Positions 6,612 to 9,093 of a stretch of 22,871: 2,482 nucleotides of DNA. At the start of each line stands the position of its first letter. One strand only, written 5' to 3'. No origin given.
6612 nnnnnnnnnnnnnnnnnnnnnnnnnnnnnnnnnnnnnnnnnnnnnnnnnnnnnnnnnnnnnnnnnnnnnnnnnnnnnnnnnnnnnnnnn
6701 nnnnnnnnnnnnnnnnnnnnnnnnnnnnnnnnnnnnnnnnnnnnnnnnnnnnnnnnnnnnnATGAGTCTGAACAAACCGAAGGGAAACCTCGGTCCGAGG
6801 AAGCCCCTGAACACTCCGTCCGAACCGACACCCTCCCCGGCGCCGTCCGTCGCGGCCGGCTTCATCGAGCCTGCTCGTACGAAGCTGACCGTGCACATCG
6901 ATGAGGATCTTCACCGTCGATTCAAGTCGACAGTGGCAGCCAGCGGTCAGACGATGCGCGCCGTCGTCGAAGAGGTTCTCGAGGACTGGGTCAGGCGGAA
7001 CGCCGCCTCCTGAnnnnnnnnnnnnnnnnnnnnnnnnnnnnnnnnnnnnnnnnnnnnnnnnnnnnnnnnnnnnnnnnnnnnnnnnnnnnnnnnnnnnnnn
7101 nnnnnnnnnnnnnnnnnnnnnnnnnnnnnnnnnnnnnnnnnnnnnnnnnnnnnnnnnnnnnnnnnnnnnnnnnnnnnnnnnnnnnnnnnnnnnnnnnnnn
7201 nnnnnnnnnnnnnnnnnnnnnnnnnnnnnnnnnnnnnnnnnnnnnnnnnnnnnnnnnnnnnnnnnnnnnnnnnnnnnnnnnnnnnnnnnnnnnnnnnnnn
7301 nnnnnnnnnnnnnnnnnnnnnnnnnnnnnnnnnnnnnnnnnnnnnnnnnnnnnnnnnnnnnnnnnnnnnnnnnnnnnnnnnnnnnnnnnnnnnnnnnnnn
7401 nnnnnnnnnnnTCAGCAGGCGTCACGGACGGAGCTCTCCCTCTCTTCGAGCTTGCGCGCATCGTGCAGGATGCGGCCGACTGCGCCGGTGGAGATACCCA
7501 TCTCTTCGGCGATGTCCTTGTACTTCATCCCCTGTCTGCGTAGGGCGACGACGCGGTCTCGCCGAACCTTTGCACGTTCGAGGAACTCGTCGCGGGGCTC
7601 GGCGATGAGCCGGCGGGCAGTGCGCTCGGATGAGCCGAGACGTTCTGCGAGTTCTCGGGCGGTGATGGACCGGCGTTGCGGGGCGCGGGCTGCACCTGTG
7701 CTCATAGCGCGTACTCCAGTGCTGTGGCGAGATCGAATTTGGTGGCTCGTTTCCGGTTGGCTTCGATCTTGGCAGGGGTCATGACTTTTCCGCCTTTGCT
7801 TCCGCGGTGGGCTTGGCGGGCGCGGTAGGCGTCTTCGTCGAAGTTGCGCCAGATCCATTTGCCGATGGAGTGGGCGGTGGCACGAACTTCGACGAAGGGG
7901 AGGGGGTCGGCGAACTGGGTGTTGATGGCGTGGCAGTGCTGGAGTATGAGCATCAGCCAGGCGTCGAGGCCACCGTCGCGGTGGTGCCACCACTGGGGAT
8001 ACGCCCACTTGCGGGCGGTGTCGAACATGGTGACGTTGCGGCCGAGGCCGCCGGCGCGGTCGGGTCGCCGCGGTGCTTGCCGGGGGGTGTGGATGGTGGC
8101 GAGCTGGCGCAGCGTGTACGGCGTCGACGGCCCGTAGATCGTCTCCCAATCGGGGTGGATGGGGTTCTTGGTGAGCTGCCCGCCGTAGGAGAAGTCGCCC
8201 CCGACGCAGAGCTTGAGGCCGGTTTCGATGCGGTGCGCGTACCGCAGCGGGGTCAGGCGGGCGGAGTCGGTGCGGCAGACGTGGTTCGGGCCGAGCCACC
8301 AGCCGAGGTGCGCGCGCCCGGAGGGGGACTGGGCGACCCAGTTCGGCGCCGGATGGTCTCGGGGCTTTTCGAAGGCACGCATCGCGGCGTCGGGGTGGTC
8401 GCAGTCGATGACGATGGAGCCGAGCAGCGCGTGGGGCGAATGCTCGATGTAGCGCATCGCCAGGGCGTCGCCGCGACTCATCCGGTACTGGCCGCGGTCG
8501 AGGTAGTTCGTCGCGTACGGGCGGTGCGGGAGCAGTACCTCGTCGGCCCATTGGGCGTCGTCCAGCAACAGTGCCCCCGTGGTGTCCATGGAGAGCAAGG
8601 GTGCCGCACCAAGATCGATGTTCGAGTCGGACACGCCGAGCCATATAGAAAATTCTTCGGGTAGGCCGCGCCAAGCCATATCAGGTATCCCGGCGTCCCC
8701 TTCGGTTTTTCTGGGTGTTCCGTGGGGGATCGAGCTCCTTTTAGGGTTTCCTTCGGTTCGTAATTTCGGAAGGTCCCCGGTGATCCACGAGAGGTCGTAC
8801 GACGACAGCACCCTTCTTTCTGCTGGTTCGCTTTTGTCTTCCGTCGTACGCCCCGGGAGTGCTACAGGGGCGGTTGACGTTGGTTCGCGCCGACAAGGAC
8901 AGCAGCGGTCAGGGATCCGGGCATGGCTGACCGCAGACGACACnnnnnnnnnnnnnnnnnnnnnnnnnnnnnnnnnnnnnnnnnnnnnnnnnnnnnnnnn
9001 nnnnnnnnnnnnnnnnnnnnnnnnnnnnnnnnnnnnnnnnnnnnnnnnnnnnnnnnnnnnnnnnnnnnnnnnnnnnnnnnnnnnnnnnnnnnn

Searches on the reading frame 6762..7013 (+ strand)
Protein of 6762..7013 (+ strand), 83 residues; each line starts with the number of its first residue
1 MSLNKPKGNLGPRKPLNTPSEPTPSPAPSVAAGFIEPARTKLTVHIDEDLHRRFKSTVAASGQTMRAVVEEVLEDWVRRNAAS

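Call 67: search_protein_families(library=pfam, max_evalue=0.001, proteins=[window:6762-7013:+])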
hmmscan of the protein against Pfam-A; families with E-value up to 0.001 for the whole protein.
window:6762-7013:+ (83 aa): 3 families
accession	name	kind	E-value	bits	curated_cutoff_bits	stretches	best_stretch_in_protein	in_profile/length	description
PF09274.16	ParG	-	7.2e-05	23.3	21.4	1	41-80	36-75/76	ParG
PF23807.1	RHH_10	-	0.00055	20.6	27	1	35-75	19-59/84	Ribbon-helix-helix protein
PF01402.27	RHH_1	-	0.00098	19.4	20.5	0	42-79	2-39/39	Ribbon-helix-helix protein, copG family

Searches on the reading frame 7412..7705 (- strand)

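Call 67: search_protein_families(library=pfam, max_evalue=0.001, proteins=[window:7412-7705:-])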
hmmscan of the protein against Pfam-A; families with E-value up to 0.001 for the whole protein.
window:7412-7705:- (97 aa): 24 families
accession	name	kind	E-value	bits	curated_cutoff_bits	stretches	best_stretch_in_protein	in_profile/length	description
PF08281.18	Sigma70_r4_2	-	6.8e-11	42.1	25.7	1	51-85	17-52/54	Sigma-70, region 4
PF13384.12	HTH_23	-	2.4e-10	40.3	24.6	1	51-82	9-40/50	Homeodomain-like domain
PF04545.22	Sigma70_r4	-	2.5e-07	30.5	24.1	1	52-85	12-46/50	Sigma-70, region 4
PF08279.18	HTH_11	-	5.9e-07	29.7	25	1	12-36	14-38/55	HTH domain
PF13412.12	HTH_24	-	8.4e-07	28.9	21.9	0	13-34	17-38/48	Winged helix-turn-helix DNA-binding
PF01381.28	HTH_3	-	2.3e-06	28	23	0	56-82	6-32/55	Helix-turn-helix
PF13518.12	HTH_28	-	5.1e-06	26.9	25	0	51-84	4-37/52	Helix-turn-helix domain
PF13551.12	HTH_29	-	5.1e-06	26.9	28.1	0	52-85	4-38/64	Winged helix-turn helix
PF25213.1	HVO_A0261_N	-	1.2e-05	25.5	35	0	40-83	5-48/86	HVO_A0261 N-terminal domain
PF13542.12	HTH_Tnp_ISL3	-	2e-05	24.4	27.4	0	63-82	30-49/51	Helix-turn-helix domain of transposase family ISL3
PF04967.18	HTH_10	-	2.5e-05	24.4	23.1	0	61-83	25-47/53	HTH DNA binding domain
PF13404.12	HTH_AsnC-type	-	3e-05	24.2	27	0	14-32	18-36/42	AsnC-type helix-turn-helix domain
PF07638.17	Sigma70_ECF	-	3.4e-05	24.3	21.1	0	42-90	133-182/185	ECF sigma factor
PF09339.16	HTH_IclR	-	3.7e-05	23.8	22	0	8-35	13-40/52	IclR helix-turn-helix domain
PF01047.28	MarR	-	4.2e-05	23.8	24.6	0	57-88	15-43/59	MarR family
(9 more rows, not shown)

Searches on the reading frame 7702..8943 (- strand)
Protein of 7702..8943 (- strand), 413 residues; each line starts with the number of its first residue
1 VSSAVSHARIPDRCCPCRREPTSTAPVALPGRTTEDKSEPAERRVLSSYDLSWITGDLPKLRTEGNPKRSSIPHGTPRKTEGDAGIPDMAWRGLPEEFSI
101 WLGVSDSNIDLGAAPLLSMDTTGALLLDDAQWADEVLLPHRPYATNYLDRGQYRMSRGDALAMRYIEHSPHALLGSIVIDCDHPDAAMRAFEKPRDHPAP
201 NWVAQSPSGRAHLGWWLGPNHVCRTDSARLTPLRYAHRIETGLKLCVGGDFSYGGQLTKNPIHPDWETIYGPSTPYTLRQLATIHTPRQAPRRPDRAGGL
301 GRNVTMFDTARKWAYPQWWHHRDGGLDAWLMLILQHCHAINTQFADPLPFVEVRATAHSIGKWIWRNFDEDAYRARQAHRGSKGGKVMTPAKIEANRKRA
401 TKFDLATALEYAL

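Call 19: search_protein_families(library=pfam, max_evalue=0.01, proteins=[window:7702-8943:-])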
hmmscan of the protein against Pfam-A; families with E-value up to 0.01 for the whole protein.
window:7702-8943:- (413 aa): 2 families
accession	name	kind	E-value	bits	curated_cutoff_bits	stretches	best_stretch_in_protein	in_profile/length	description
PF03090.23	Replicase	-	6e-19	68.9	26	1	157-282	6-128/130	Replicase family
PF08708.16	PriCT_1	-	9.3e-06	25.6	21.1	1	300-365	11-66/67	Primase C terminal 1 (PriCT-1)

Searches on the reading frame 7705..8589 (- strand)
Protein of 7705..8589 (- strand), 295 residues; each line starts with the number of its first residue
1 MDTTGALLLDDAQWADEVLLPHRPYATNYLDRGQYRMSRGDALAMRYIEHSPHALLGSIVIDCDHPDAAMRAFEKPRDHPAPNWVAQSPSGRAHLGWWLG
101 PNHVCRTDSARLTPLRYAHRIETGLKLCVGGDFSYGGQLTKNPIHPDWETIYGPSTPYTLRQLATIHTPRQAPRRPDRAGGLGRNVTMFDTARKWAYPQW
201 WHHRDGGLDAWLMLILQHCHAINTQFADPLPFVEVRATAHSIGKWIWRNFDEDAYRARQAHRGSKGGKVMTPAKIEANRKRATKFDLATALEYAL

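Call 56: search_dna_similar(query=window:7705-8589:-, collection=plasmids, mode=protein, max_rows=60, max_evalue=1e-30)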
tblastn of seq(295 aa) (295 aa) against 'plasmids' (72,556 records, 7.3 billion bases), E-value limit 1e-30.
Records with a match: 336; places in all: 344; records where one place covers at least 80% of the query: 325.
Best place of each record, by identity: 90-95% 6; 80-90% 23; 60-80% 8; <60% 299.
By first word of the organism name: Aeromonas 83; Acinetobacter 48; Rhodococcus 38; Klebsiella 29; Escherichia 29; Enterobacter 14; Psychrobacter 13; Shigella 11; Streptomyces 10; Citrobacter 10; and 21 more.
By predicted mobility (MOB-suite, as given by PLSDB): mobilizable 200; non-mobilizable 132; conjugative 4.
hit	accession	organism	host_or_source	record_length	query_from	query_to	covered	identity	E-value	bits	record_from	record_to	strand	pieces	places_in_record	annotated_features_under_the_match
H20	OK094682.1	Prescottella equi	Equus caballus,Culture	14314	1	292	99%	93.8%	0e+0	575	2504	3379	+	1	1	rep: Rep protein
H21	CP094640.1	Prescottella equi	clinical isolates,clinical isolates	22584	1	292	99%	93.8%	0e+0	575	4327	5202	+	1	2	replication initiation protein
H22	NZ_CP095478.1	Prescottella equi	Equus caballus,Culture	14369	1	292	99%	93.8%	0e+0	575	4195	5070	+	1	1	replication initiation protein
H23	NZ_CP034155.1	Rhodococcus sp. NJ-530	Antarctic sea ice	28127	1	295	100%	90.8%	0e+0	566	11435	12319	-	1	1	replication initiation protein | sigma factor-like helix-turn-helix DNA-binding protein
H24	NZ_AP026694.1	Rhodococcus qingshengii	cruid oil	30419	1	295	100%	90.8%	0e+0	566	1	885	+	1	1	replication initiation protein | sigma factor-like helix-turn-helix DNA-binding protein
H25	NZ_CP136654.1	Rhodococcus qingshengii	cell culture,soil from Antarctica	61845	1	295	100%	90.0%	0e+0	563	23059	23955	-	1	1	replication initiation protein | sigma factor-like helix-turn-helix DNA-binding protein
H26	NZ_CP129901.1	Rhodococcus ruber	soil,bacterial genome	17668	1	292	99%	90.9%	2e-180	558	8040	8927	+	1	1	replication initiation protein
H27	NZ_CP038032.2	Rhodococcus ruber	cell culture,Chilean kraft-pulp mill ...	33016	1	295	100%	84.7%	7e-169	525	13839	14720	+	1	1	replication initiation protein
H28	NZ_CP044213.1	Rhodococcus ruber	cell culture,landfill cover soil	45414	1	295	100%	84.7%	7e-169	525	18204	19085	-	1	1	replication initiation protein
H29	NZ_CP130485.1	Rhodococcus aetherivorans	Bacteria, whole organism,Rough variant ...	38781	1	295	100%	82.4%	3e-161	503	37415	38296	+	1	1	replication initiation protein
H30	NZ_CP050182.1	Rhodococcus pyridinivorans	bacterial pure culture,Soil sample from ...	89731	1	294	100%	81.6%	6e-163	508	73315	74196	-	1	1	replication initiation protein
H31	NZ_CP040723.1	Rhodococcus pyridinivorans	prokaryote,Quinoline-degrading ...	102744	1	294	100%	81.3%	1e-162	507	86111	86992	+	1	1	replication initiation protein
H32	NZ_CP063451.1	Rhodococcus pyridinivorans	oil-polluted soil,Libyan oil-polluted ...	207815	1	294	100%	81.3%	2e-162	506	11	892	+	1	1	replication initiation protein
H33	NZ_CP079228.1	Rhodococcus sp. LW-XY12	pure culture,activated sludge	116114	1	294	100%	81.3%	4e-162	506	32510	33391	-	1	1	replication initiation protein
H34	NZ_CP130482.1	Rhodococcus aetherivorans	Bacteria, whole organism,Rough variant ...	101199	1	294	100%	81.3%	6e-162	505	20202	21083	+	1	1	replication initiation protein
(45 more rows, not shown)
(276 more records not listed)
